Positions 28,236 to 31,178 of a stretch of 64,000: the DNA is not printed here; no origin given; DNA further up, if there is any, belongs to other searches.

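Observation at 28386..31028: Processive GT2 synthase fused to a GH26-like hydrolase, driven by a consensus leaderless promoter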

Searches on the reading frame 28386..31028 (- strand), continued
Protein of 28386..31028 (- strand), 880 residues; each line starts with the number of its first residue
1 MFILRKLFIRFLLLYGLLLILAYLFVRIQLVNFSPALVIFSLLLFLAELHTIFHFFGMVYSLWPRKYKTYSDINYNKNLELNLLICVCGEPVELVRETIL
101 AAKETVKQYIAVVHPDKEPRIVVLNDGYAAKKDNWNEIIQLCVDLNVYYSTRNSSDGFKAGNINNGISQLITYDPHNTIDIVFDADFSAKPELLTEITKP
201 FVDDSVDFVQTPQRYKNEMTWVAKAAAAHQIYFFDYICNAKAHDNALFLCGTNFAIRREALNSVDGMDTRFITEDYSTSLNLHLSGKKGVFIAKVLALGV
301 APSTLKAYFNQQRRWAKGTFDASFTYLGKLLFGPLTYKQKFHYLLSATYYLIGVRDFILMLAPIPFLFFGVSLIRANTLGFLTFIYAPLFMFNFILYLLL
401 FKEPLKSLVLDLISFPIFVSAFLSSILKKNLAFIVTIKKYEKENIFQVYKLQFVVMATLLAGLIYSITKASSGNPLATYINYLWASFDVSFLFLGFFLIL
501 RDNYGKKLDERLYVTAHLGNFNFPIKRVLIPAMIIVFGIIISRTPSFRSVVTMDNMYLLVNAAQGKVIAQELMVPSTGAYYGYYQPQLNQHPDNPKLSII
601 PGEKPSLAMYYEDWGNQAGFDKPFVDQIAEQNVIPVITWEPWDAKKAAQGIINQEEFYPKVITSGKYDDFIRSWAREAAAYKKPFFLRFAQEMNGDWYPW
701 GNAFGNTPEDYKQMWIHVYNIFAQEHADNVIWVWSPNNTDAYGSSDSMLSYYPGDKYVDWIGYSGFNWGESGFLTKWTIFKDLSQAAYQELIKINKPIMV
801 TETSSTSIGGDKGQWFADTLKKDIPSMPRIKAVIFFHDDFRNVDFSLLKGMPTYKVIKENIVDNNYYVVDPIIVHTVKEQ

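Call 63: find_encoding_contigs(protein=P0069, flank=5000, max_places=1)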
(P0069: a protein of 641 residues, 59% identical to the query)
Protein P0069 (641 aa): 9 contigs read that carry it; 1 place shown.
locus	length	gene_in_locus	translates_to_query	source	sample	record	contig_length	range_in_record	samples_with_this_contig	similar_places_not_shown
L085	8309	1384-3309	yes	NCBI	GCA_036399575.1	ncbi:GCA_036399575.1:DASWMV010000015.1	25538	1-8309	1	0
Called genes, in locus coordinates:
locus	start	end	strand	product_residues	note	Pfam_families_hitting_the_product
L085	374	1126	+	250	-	PF14344:DUF4397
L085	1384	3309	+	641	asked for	PF00535:Glycos_transf_2 (weak), PF13641:Glyco_tranf_2_3, PF13506:Glyco_transf_21, PF13632:Glyco_trans_2_3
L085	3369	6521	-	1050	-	PF00005:ABC_tran (faint), PF02463:SMC_N (faint), PF13191:AAA_16 (faint), PF13555:AAA_29 (faint), PF20703:nSTAND1 (faint), PF17760:UvrA_inter, PF17755:UvrA_DNA-bind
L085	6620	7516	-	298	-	PF00753:Lactamase_B, PF12706:Lactamase_B_2 (weak)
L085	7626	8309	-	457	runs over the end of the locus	PF00206:Lyase_1, PF08328:ASL_C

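Call 71: search_protein_families(library=pfam, proteins=[L038:1547-2134:+, L038:2148-3959:+, L038:3956-5485:+, L038:5482-6414:+, L038:6640-7113:+, L015:3704-5953:+, L015:5963-7030:+], max_evalue=0.001)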
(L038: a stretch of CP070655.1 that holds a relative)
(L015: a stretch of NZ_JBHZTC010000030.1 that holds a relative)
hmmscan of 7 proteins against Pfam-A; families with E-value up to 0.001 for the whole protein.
L038:1547-2134:+ (195 aa): 25 families
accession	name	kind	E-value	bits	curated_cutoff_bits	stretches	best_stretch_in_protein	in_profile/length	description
PF14559.12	TPR_19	-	3.2e-30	104.7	25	4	38-94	2-58/68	Tetratricopeptide repeat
PF07719.23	TPR_2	-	3.3e-19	67.8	27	1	27-58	1-32/34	Tetratricopeptide repeat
PF00515.34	TPR_1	-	2.2e-16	59.3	27.8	1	31-58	5-32/34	Tetratricopeptide repeat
PF13428.12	TPR_14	-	7.7e-16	57.5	23.5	0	64-103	4-43/44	Tetratricopeptide repeat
PF13424.12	TPR_12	-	6.1e-15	55.6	30.1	0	131-190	5-72/77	Tetratricopeptide repeat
PF12895.13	ANAPC3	-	2.7e-14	53.6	27.2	2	40-119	2-80/82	Anaphase-promoting complex, cyclosome, subunit 3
PF13176.12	TPR_7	-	7.1e-13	48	27.9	0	40-59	12-33/36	Tetratricopeptide repeat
PF13181.12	TPR_8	-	3.6e-12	45.8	25.7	0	33-60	7-34/34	Tetratricopeptide repeat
PF13374.12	TPR_10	-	3.2e-11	43.3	27.5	0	34-58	9-33/42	Tetratricopeptide repeat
PF13174.12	TPR_6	-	4.1e-10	40.1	26.3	0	66-91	5-30/33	Tetratricopeptide repeat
PF24575.1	TPR_Slam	-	2.6e-09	37.9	35.2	0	20-69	37-89/104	Surface lipoprotein assembly modifier, N-terminal TPR repeats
PF13432.12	TPR_16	-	2.7e-08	34.5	32.7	0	33-88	3-58/65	Tetratricopeptide repeat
PF14561.12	TPR_20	-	6.5e-08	33.2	25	0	119-157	12-50/90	Tetratricopeptide repeat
PF23914.1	TPR_CcmH_CycH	-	9.5e-07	29.2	42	0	110-190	65-148/158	Cytochrome c-type biogenesis protein H TPR domain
PF25063.1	ARM_TT21_C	-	3.4e-06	27.5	35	0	33-100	135-203/209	Tetratricopeptide repeat protein 21 C-terminal ARM domain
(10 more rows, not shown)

L038:2148-3959:+ (603 aa): 21 families
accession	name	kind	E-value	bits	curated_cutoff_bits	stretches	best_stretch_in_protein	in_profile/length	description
PF14559.12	TPR_19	-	1.5e-27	96.2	25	2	74-136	4-66/68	Tetratricopeptide repeat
PF07719.23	TPR_2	-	1.9e-23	81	27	1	32-60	6-34/34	Tetratricopeptide repeat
PF13428.12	TPR_14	-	2.8e-22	77.4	23.5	1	28-69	2-43/44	Tetratricopeptide repeat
PF24575.1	TPR_Slam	-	4.9e-21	75.6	35.2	1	74-116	60-102/104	Surface lipoprotein assembly modifier, N-terminal TPR repeats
PF13174.12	TPR_6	-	4.2e-18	65.1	26.3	0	33-59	6-32/33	Tetratricopeptide repeat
PF13432.12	TPR_16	-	5.5e-17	62.3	32.7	2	100-157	2-59/65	Tetratricopeptide repeat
PF00515.34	TPR_1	-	3.7e-16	58.6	27.8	1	31-60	5-34/34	Tetratricopeptide repeat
PF12895.13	ANAPC3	-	8.6e-15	55.2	27.2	2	84-154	12-81/82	Anaphase-promoting complex, cyclosome, subunit 3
PF13424.12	TPR_12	-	1.8e-14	54.1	30.1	0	30-54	48-72/77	Tetratricopeptide repeat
PF23914.1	TPR_CcmH_CycH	-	1e-10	42.1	42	1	54-157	43-149/158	Cytochrome c-type biogenesis protein H TPR domain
PF13431.12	TPR_17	-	2.2e-09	37.3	24.4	0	251-282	1-32/34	Tetratricopeptide repeat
PF25064.1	ARM_TT21_5th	-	2.5e-09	37.9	27.8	0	64-120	4-60/117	TT21 fifth ARM repeats domain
PF13181.12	TPR_8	-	3.6e-09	36.5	25.7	0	62-93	2-33/34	Tetratricopeptide repeat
PF14561.12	TPR_20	-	1.1e-08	35.8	25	0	78-157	5-86/90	Tetratricopeptide repeat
PF13176.12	TPR_7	-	1e-06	28.8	27.9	0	135-163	5-33/36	Tetratricopeptide repeat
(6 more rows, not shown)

L038:3956-5485:+ (509 aa): 5 families
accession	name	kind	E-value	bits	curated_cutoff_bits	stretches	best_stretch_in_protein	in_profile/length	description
PF13641.12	Glyco_tranf_2_3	-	7.7e-26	92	27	1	90-315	1-229/230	Glycosyltransferase like family 2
PF13632.12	Glyco_trans_2_3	-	7.9e-25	88.3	27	1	175-388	1-190/198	Glycosyl transferase family group 2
PF00535.33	Glycos_transf_2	-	1e-16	61.8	23.3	1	94-262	2-167/168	Glycosyl transferase family 2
PF03552.20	Cellulose_synt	-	2e-13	50.2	24.7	1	268-499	420-669/722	Cellulose synthase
PF13506.12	Glyco_transf_21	-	1.3e-10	41.4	21.7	1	150-314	8-173/174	Glycosyl transferase family 21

L038:5482-6414:+ (310 aa): 1 family
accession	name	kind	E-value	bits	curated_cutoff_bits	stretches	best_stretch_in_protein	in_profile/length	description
PF02156.21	Glyco_hydro_26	-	9.3e-12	45.3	20.2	1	89-264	119-300/311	Glycosyl hydrolase family 26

L038:6640-7113:+ (157 aa): 1 family
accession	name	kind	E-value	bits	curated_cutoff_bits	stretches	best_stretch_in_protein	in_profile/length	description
PF07238.19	PilZ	-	1.6e-08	35.2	22.5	1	69-148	1-79/102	PilZ domain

L015:3704-5953:+ (749 aa): 6 families
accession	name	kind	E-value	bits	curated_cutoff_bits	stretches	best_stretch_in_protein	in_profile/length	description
PF03552.20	Cellulose_synt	-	1.7e-23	83.6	24.7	1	239-616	182-546/722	Cellulose synthase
PF00535.33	Glycos_transf_2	-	9.8e-17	61.8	23.3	1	176-339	2-167/168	Glycosyl transferase family 2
PF13632.12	Glyco_trans_2_3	-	7e-14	52.5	27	2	492-615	89-188/198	Glycosyl transferase family group 2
PF13641.12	Glyco_tranf_2_3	-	1.4e-12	48.6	27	1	174-298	3-130/230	Glycosyltransferase like family 2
PF13506.12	Glyco_transf_21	-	5.7e-05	23.1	21.7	0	240-341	17-119/174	Glycosyl transferase family 21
PF01963.22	TraB_PrgY_gumN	-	0.00087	19.7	26.8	0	386-544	56-224/263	TraB/PrgY/gumN family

L015:5963-7030:+ (355 aa): 1 family
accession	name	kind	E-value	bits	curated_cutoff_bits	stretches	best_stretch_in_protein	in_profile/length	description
PF02156.21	Glyco_hydro_26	-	5.4e-13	49.4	20.2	1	154-254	138-231/311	Glycosyl hydrolase family 26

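Call 72: find_encoding_contigs(protein=P0005, flank=3000, max_places=1)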
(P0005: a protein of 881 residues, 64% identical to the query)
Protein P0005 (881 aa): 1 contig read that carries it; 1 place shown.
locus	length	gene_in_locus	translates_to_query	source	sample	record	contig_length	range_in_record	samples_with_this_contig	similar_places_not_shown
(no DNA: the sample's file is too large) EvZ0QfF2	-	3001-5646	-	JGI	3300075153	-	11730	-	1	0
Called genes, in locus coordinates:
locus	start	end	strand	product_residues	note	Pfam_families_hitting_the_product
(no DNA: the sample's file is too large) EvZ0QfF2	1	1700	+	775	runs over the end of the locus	PF24517:CBM96, PF01522:Polysacc_deac_1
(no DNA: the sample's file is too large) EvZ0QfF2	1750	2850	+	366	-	PF02156:Glyco_hydro_26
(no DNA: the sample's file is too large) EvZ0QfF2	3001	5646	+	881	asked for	PF00535:Glycos_transf_2, PF13641:Glyco_tranf_2_3, PF13506:Glyco_transf_21, PF13632:Glyco_trans_2_3, PF02156:Glyco_hydro_26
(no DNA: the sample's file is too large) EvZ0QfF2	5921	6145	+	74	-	-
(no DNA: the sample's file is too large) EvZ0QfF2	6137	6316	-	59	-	?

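Call 73: find_encoding_contigs(protein=P0004, flank=3000, max_places=1)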
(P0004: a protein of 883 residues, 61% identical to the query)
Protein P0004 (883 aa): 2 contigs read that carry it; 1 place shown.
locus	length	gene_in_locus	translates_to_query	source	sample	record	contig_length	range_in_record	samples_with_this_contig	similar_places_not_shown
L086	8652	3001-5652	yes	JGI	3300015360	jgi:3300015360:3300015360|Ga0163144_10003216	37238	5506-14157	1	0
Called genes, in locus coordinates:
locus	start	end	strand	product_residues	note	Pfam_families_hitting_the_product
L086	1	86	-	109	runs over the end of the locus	-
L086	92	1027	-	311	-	-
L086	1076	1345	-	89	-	-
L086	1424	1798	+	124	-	-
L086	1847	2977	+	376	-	PF02156:Glyco_hydro_26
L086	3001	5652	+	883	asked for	PF00535:Glycos_transf_2, PF13641:Glyco_tranf_2_3, PF13506:Glyco_transf_21, PF13632:Glyco_trans_2_3, PF02156:Glyco_hydro_26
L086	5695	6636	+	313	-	PF03405:FA_desaturase_2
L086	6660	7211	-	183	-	PF01725:Ham1p_like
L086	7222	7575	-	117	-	-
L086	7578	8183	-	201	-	PF13191:AAA_16 (weak), PF00625:Guanylate_kin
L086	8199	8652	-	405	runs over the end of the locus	-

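Call 74: find_encoding_contigs(protein=P0002, flank=3000, max_places=1)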
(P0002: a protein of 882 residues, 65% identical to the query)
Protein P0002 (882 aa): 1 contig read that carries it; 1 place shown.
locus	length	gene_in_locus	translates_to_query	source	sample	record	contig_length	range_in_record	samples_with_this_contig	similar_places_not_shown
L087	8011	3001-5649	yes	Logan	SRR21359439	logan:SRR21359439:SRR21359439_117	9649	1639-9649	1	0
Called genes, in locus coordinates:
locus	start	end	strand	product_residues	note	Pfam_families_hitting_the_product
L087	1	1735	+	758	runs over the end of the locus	PF24517:CBM96, PF01522:Polysacc_deac_1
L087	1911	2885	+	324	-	PF02156:Glyco_hydro_26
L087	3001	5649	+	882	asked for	PF00535:Glycos_transf_2, PF13641:Glyco_tranf_2_3, PF13506:Glyco_transf_21, PF13632:Glyco_trans_2_3, PF02156:Glyco_hydro_26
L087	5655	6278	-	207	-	PF00300:His_Phos_1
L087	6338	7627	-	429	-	PF03952:Enolase_N, PF00113:Enolase_C, PF13378:MR_MLE_C (weak)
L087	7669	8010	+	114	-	?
